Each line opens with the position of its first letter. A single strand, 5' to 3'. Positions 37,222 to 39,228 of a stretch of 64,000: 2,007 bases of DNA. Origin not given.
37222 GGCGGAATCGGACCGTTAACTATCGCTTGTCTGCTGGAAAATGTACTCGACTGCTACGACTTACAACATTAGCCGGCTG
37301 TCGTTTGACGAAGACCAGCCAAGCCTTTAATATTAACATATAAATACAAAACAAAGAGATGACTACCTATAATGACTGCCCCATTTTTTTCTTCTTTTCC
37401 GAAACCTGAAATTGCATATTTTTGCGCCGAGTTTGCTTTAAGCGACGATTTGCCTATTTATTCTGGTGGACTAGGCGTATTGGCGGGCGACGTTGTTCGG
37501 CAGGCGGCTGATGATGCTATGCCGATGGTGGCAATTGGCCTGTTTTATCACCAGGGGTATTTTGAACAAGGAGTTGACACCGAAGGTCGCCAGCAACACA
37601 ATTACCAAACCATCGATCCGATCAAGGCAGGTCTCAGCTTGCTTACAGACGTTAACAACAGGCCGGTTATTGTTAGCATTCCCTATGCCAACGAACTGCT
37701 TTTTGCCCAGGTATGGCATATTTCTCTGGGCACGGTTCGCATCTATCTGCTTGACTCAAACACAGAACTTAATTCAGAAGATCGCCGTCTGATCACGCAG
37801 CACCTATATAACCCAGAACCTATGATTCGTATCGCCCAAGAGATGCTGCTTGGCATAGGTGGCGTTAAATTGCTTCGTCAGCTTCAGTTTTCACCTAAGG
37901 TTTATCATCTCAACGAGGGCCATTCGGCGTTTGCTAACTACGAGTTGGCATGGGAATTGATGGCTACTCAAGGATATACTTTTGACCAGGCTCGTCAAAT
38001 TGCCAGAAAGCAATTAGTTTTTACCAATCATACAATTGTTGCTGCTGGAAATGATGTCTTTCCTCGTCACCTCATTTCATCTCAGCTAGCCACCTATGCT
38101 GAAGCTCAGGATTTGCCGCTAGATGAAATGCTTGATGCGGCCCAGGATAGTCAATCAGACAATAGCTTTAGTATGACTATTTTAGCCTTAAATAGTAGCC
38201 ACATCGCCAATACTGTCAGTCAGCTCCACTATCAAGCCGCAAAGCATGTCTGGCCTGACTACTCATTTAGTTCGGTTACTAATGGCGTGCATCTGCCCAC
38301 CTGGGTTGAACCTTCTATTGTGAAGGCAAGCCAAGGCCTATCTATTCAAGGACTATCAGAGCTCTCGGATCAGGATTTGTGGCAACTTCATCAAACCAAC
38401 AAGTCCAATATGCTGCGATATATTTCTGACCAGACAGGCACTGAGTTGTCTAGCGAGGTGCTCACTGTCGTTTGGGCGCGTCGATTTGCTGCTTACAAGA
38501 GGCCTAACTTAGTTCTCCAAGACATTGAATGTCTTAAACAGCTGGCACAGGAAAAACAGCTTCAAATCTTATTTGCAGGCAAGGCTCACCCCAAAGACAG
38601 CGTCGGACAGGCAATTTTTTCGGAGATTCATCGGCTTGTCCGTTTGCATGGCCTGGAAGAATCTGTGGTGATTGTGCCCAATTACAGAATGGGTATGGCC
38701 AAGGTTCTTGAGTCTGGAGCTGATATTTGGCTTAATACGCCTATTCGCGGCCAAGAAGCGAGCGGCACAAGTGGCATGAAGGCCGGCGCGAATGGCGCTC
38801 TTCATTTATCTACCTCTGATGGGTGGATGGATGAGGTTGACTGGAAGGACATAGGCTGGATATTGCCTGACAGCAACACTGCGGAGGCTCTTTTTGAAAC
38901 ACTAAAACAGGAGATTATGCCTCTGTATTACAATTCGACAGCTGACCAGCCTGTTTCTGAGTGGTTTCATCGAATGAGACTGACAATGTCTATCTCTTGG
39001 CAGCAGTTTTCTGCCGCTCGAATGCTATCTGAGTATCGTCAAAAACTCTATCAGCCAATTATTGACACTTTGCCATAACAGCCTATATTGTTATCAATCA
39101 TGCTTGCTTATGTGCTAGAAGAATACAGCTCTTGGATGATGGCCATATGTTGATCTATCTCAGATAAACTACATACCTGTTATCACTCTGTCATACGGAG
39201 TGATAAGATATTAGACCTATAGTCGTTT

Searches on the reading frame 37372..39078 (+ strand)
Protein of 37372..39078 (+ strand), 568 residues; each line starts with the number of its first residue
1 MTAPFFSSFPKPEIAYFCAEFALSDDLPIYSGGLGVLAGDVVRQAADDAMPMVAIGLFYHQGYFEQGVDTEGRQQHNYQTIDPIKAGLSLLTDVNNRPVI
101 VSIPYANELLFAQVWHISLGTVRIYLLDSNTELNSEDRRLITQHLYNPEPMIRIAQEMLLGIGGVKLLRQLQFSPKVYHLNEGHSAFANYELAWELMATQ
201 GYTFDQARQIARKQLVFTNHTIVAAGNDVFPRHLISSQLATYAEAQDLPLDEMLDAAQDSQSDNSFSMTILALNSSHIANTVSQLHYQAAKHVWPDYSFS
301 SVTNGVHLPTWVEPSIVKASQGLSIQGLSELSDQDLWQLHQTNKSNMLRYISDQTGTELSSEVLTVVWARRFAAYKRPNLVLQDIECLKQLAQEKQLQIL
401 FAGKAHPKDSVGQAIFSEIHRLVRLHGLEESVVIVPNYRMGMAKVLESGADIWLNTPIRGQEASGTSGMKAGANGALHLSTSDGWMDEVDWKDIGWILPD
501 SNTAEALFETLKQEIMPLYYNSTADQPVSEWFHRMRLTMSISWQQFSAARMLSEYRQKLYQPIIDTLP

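Call 7: search_protein_families(library=pfam, proteins=[window:37372-39078:+])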
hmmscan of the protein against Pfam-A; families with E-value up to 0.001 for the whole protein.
window:37372-39078:+ (568 aa): 1 family
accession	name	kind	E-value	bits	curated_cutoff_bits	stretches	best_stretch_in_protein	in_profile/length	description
PF00343.26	Phosphorylase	-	6.3e-32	111.1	27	1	177-484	219-579/713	Carbohydrate phosphorylase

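Call 34: find_homologous_proteins(query=window:37372-39078:+, max_evalue=1e-60)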
Query window:37372-39078:+ (568 aa): 7994 proteins with E <= 1e-60 among 8000 candidates; the best 120 are listed.
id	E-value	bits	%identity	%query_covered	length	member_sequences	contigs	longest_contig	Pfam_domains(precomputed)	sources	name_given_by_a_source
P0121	0.0e+0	1292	100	100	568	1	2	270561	PF00343.27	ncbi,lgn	-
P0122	3.6e-252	856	67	97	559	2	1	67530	PF00343.27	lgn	-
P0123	2.9e-204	698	56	97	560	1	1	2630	PF00343.27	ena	-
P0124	3.0e-204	698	56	97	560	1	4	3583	PF00343.27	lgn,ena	-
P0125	1.5e-203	696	56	97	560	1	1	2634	PF00343.27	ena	-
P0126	3.5e-202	691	56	98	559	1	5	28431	PF00343.27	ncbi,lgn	-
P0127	5.5e-202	690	55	96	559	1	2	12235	PF00343.27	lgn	-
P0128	4.7e-200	684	56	97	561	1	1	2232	PF00343.27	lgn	-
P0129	1.6e-199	682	55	97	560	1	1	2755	PF00343.27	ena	-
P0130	8.2e-199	680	54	98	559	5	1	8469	PF00343.27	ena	-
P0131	1.6e-198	679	53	98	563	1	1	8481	PF00343.27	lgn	-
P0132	1.3e-194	666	53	99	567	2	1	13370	PF00343.27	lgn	-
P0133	8.4e-180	617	51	97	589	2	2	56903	PF00343.27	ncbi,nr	ncbi:MAG: alpha-glucan family phosphorylase [Candidatus Levybacteria bacterium]|nr:alpha-glucan fami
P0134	2.5e-176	606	49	98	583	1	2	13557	PF00343.27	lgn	-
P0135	9.7e-176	604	51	97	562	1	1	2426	PF00343.27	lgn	-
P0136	1.5e-173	597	49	97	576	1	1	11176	PF00343.27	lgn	-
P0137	2.2e-167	576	49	97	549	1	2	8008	PF00343.27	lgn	-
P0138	3.1e-167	576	48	96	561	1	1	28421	PF00343.27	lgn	-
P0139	3.0e-166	572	46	99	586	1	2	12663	PF00343.27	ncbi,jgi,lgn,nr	ncbi:MAG: hypothetical protein ACD_41C00004G0007 [uncultured bacterium]|nr:MAG: hypothetical protein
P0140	1.4e-165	570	46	99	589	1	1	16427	PF00343.27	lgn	-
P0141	2.2e-165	570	48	97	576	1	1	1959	PF00343.27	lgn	-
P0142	2.4e-165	569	46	99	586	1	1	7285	PF00343.27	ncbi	-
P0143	5.2e-165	568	46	99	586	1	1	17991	PF00343.27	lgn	-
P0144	6.0e-165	568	47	99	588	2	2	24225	PF00343.27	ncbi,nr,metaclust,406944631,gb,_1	ncbi:MAG: hypothetical protein ACD_43C00142G0001 [uncultured bacterium]|nr:MAG: hypothetical protein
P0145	5.1e-164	565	48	97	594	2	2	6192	PF00343.27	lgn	-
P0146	8.9e-163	561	46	97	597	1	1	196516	PF00343.27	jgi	-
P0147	4.7e-161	555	44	99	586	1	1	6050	PF08323.18,PF00343.27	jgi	jgi:starch phosphorylase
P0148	4.7e-161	555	46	99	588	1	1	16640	PF00343.27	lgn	-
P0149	2.0e-159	550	44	99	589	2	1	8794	PF00343.27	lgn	-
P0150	1.4e-158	547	45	97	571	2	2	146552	PF00343.27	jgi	jgi:alpha-glucan phosphorylase-like protein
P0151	1.5e-158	547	45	97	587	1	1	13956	PF00343.27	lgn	-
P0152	1.9e-158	547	46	98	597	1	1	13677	PF00343.27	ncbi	-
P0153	3.0e-158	546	45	97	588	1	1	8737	PF00534.27,PF00343.27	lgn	-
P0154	4.5e-157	542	45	99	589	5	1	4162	PF00343.27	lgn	-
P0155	8.9e-156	538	44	99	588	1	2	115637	PF00343.27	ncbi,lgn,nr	ncbi:MAG: alpha-glucan family phosphorylase [Candidatus Kerfeldbacteria bacterium]|nr:alpha-glucan f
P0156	2.1e-155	537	45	97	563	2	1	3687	PF00343.27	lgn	-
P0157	6.3e-155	535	45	97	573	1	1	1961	PF00343.27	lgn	-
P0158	4.5e-152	526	44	99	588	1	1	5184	PF00343.27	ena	-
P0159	1.5e-149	517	43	97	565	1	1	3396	PF00343.27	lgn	-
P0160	2.8e-148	513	45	97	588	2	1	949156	PF00343.27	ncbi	ncbi:MAG: alpha-glucan family phosphorylase [bacterium]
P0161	6.6e-148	512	43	98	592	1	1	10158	PF00343.27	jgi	jgi:starch phosphorylase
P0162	7.5e-148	512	44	96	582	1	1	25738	PF00343.27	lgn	-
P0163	1.6e-147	511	44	97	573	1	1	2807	PF00343.27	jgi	jgi:alpha-glucan phosphorylase-like protein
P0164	3.3e-147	510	43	98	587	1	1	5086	PF00343.27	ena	-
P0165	4.7e-147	509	45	97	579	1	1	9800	PF00343.27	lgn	-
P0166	5.8e-147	509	44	98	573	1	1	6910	PF00343.27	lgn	-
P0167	1.3e-146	508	42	99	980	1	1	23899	PF11897.14,PF00343.27,PF02879.23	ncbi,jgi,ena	ncbi:MAG: alpha-glucan family phosphorylase [bacterium]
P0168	5.0e-146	506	43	99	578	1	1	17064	PF00343.27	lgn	-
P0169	1.3e-145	504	43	97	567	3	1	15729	PF00343.27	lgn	-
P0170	1.6e-145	504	44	95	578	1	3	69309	PF00343.27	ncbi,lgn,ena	-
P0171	2.2e-145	504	43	98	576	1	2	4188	PF00343.27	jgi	jgi:starch phosphorylase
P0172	2.4e-145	503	43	99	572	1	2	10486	PF00343.27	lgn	-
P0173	4.6e-145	502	43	97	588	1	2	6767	PF00343.27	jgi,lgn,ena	-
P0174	5.6e-145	502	43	98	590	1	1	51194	PF00343.27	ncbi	-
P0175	9.8e-145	501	44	96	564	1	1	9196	PF00343.27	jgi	jgi:glycogen phosphorylase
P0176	2.0e-144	500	42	98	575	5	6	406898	PF00343.27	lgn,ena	-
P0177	2.7e-144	500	43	97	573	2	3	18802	PF00343.27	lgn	-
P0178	2.8e-144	500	41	98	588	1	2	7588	PF00343.27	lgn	-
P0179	3.0e-144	500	42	99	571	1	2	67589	PF00343.27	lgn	-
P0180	1.1e-143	498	40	98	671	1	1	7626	PF11897.14,PF00343.27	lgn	-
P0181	1.5e-143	497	43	97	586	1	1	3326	PF00343.27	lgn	-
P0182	2.2e-143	497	43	98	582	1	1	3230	PF00343.27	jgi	jgi:starch phosphorylase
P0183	2.8e-143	497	43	97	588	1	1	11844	PF00343.27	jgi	jgi:starch phosphorylase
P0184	2.9e-143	497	43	98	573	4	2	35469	PF00343.27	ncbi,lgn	-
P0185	3.0e-142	493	43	98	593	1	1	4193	PF00343.27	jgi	-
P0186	3.9e-142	493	40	99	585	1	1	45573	PF00343.27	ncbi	-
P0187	4.2e-142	493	43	97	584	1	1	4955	PF00343.27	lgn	-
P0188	5.4e-142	492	43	96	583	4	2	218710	PF00343.27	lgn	-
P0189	1.0e-141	491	42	97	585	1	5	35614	PF00343.27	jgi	jgi:starch phosphorylase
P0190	1.2e-141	491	43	97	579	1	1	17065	PF00343.27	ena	-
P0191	2.6e-141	490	43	96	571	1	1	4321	PF00343.27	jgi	jgi:glycogen phosphorylase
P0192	3.2e-141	490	43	96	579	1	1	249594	PF00343.27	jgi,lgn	jgi:starch phosphorylase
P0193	3.6e-141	490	42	96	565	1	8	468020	PF00343.27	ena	-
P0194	9.0e-141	488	44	97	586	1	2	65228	PF00343.27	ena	-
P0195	2.2e-140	487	41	99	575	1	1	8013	PF00343.27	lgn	-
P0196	6.1e-140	486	42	98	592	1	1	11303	PF00343.27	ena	-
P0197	8.1e-140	485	42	97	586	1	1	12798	PF00343.27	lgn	-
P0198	8.3e-140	485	43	96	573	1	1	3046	PF00343.27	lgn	-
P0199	1.2e-139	485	40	96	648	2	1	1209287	PF11897.14,PF00343.27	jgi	jgi:glycogen phosphorylase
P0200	3.3e-139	483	42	98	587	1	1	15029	PF00343.27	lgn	-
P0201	4.6e-139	483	41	97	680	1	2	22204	PF11897.14,PF00343.27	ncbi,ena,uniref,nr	ncbi:alpha-glucan family phosphorylase [Candidatus Dojkabacteria bacterium]|uniref:Alpha-glucan fami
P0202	5.6e-139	482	41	98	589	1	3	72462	PF00343.27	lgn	-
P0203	5.9e-139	482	42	96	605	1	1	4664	PF00343.27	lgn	-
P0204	6.6e-139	482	42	98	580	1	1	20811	PF00343.27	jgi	jgi:starch phosphorylase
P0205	8.4e-139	482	42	98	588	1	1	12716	PF00343.27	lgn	-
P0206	9.6e-139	482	40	97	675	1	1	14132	PF11897.14,PF00343.27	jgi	-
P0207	9.6e-139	482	42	98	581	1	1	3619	PF00343.27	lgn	-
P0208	9.7e-139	482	42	97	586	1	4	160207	PF00343.27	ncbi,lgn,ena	-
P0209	9.9e-139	482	43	97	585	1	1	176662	PF00343.27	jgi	jgi:starch phosphorylase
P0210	1.4e-138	481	42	98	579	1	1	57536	PF00343.27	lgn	-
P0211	4.4e-138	479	42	97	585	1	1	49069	PF00343.27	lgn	-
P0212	4.8e-138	479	41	97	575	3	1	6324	PF00343.27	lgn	-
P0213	6.9e-138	479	42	97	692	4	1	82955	PF11897.14,PF00343.27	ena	-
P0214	8.2e-138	479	42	97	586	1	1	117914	PF00343.27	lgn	-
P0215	3.2e-137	477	42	96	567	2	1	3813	PF00343.27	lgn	-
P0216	4.0e-137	476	40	98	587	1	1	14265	PF00343.27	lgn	-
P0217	5.2e-137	476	41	97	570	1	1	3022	PF00343.27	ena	-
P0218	2.7e-136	474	42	97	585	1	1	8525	PF00343.27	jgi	jgi:starch phosphorylase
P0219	3.4e-136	473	40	97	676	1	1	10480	PF11897.14,PF00534.27,PF00343.27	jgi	-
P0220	6.8e-136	472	40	99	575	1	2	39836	PF00343.27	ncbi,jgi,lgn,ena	ncbi:MAG: alpha-glucan family phosphorylase [Patescibacteria group bacterium]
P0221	7.1e-136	472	39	99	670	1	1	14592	PF11897.14,PF00343.27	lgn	-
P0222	7.1e-136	472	40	97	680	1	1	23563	PF11897.14,PF00343.27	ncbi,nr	ncbi:alpha-glucan family phosphorylase [Candidatus Dojkabacteria bacterium]|nr:alpha-glucan family p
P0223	7.6e-136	472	41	98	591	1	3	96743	PF00343.27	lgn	-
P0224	7.8e-136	472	39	98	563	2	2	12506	PF00343.27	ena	-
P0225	1.5e-135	471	41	96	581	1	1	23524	PF00343.27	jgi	jgi:starch phosphorylase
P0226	1.6e-135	471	41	97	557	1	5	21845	PF00343.27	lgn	-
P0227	4.7e-135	469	40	98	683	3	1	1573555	PF11897.14,PF00343.27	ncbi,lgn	-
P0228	6.3e-135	469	39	99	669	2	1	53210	PF11897.14,PF00343.27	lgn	-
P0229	8.0e-135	469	40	98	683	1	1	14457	PF11897.14,PF00343.27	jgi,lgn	jgi:starch phosphorylase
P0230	1.9e-134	467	41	96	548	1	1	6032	PF00343.27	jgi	jgi:starch phosphorylase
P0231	2.2e-134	467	39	98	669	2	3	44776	PF11897.14,PF00343.27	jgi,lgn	-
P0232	2.8e-134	467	42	99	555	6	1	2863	PF00343.27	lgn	-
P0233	2.8e-134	467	39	99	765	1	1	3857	PF11897.14,PF00343.27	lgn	-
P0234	6.8e-134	466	42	97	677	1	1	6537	PF11897.14,PF00343.27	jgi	jgi:glycogen phosphorylase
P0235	9.9e-134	465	42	98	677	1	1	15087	PF11897.14,PF00343.27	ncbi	-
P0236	2.7e-133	464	40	98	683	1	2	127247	PF11897.14,PF00343.27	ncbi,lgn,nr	ncbi:MAG: alpha-glucan family phosphorylase [bacterium]|nr:alpha-glucan family phosphorylase [bacter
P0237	3.5e-133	463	41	99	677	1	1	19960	PF11897.14,PF00343.27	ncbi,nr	ncbi:alpha-glucan family phosphorylase [Candidatus Dojkabacteria bacterium]|nr:alpha-glucan family p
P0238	1.4e-132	461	40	98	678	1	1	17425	PF11897.14,PF00343.27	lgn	-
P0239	3.0e-132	460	40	99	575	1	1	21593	PF00343.27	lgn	-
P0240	3.0e-132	460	40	98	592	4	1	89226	PF00343.27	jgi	jgi:starch phosphorylase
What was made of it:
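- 37372..39078 (+): Alpha-glucan phosphorylase-like gene ending 101 nt before S1. Pfam PF00343 (call 7); source names on homologues (call 34).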

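Call 35: find_encoding_contigs(protein=P0122, flank=6000, max_places=2)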
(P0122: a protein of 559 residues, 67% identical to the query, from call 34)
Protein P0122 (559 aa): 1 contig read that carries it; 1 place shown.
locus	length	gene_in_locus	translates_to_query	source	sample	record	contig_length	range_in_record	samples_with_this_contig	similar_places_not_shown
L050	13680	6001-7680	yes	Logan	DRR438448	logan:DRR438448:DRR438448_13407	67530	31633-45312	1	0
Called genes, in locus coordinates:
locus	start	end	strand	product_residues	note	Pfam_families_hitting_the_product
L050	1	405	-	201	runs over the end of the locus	PF01569:PAP2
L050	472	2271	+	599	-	PF08439:Peptidase_M3_N, PF01432:Peptidase_M3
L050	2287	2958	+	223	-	-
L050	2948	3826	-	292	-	PF00763:THF_DHG_CYH, PF02882:THF_DHG_CYH_C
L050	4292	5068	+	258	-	PF01476:LysM, PF00877:NLPC_P60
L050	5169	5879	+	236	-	-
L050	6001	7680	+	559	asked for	PF00343:Phosphorylase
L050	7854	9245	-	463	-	PF00464:SHMT, PF00155:Aminotran_1_2 (weak)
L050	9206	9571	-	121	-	-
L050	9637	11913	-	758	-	PF00912:Transgly, PF00905:Transpeptidase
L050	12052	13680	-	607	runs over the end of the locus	PF00009:GTP_EFTU, PF01926:MMR_HSR1 (weak), PF22042:EF-G_D2 (weak), PF03144:GTP_EFTU_D2, PF14492:EFG_III, PF00679:EFG_C, PF21018:BipA_C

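Call 36: find_encoding_contigs(protein=P0126, flank=6000, max_places=2)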
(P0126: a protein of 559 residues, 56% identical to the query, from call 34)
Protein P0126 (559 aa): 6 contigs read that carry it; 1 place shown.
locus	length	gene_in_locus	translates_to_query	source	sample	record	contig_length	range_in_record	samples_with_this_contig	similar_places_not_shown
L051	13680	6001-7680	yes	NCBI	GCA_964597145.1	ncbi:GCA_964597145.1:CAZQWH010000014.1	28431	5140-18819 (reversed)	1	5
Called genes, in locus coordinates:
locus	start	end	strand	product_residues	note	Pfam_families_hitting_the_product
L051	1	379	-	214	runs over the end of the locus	PF01569:PAP2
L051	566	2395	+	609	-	PF08439:Peptidase_M3_N, PF01432:Peptidase_M3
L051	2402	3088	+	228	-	-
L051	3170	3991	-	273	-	PF01476:LysM, PF00877:NLPC_P60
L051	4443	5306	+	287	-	PF00763:THF_DHG_CYH, PF02882:THF_DHG_CYH_C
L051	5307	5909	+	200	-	PF12917:YfbR-like (weak), PF13023:HD_3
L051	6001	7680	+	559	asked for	PF00343:Phosphorylase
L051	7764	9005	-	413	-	PF00464:SHMT, PF00155:Aminotran_1_2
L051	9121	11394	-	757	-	-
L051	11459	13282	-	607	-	PF00009:GTP_EFTU, PF01926:MMR_HSR1 (weak), PF03144:GTP_EFTU_D2, PF22042:EF-G_D2 (faint), PF14492:EFG_III (weak), PF00679:EFG_C, PF21018:BipA_C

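Call 37: find_encoding_contigs(protein=P0132, flank=6000, max_places=2)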
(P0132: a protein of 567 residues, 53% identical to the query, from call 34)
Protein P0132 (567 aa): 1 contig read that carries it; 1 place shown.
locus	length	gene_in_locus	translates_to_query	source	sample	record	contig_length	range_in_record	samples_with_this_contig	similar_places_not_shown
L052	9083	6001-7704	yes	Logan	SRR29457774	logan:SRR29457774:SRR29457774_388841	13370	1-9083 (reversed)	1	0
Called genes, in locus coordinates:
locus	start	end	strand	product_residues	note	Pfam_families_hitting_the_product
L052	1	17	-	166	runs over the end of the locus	-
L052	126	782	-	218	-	PF01569:PAP2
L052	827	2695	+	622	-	PF08439:Peptidase_M3_N, PF01432:Peptidase_M3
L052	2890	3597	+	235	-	-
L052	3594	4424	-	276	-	PF01476:LysM, PF00877:NLPC_P60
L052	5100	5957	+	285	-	PF00763:THF_DHG_CYH, PF02882:THF_DHG_CYH_C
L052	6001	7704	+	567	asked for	PF00343:Phosphorylase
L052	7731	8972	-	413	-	PF00464:SHMT, PF00155:Aminotran_1_2 (weak)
